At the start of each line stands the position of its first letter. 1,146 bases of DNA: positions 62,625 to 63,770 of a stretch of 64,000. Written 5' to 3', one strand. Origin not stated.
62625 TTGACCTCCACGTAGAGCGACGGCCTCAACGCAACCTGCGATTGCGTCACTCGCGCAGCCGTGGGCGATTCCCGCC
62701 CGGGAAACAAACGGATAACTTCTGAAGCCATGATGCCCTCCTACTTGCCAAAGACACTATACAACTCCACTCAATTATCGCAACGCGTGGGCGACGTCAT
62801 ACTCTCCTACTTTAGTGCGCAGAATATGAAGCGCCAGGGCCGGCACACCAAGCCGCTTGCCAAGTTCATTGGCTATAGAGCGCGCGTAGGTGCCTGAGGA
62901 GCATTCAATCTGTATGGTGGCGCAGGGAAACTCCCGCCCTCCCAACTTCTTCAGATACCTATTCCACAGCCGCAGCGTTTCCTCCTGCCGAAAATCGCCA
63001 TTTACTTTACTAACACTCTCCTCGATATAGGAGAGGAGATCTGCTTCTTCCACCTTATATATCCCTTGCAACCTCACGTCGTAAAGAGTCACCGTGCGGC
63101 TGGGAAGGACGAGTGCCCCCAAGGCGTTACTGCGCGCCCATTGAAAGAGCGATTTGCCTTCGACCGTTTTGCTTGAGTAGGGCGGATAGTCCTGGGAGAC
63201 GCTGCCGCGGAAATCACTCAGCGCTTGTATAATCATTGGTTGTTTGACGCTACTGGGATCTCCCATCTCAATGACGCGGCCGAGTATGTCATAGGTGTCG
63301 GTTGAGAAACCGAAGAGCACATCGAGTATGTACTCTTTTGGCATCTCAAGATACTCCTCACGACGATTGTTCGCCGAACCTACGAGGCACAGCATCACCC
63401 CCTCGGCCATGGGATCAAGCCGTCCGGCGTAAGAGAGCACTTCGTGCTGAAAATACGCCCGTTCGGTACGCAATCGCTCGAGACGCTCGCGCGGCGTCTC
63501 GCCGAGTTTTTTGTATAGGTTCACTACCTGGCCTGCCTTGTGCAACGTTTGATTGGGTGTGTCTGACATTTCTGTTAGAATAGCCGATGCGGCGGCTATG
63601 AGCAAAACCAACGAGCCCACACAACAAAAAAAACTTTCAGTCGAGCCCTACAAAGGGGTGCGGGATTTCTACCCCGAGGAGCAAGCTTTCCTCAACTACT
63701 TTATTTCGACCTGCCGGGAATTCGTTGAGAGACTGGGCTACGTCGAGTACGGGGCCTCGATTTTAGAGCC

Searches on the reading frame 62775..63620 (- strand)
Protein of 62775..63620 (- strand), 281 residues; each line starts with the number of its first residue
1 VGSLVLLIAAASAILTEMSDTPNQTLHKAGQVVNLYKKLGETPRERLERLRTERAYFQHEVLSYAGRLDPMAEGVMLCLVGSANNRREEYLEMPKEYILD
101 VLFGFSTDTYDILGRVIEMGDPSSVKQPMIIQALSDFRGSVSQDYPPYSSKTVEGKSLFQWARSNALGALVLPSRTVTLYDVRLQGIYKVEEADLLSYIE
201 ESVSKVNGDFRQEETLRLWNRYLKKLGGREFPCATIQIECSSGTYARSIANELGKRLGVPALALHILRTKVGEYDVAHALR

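Call 39: search_protein_families(library=ncbifam, proteins=[window:62775-63620:-], max_evalue=0.00001)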
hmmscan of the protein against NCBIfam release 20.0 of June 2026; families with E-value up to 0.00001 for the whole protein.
window:62775-63620:- (281 aa): 3 families
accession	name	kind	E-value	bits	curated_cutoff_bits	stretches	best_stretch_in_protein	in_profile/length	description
TIGR00431.1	TruB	equivalog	1.8e-37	129.1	151.45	1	32-279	4-204/210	tRNA pseudouridine(55) synthase TruB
NF003280.0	PRK04270.1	equivalog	4.6e-09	35.5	242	0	236-275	155-194/323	RNA-guided pseudouridylation complex pseudouridine synthase subunit Cbf5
TIGR00425.1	CBF5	equivalog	3.8e-06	26.3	238.15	0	234-275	156-197/322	RNA-guided pseudouridylation complex pseudouridine synthase subunit Cbf5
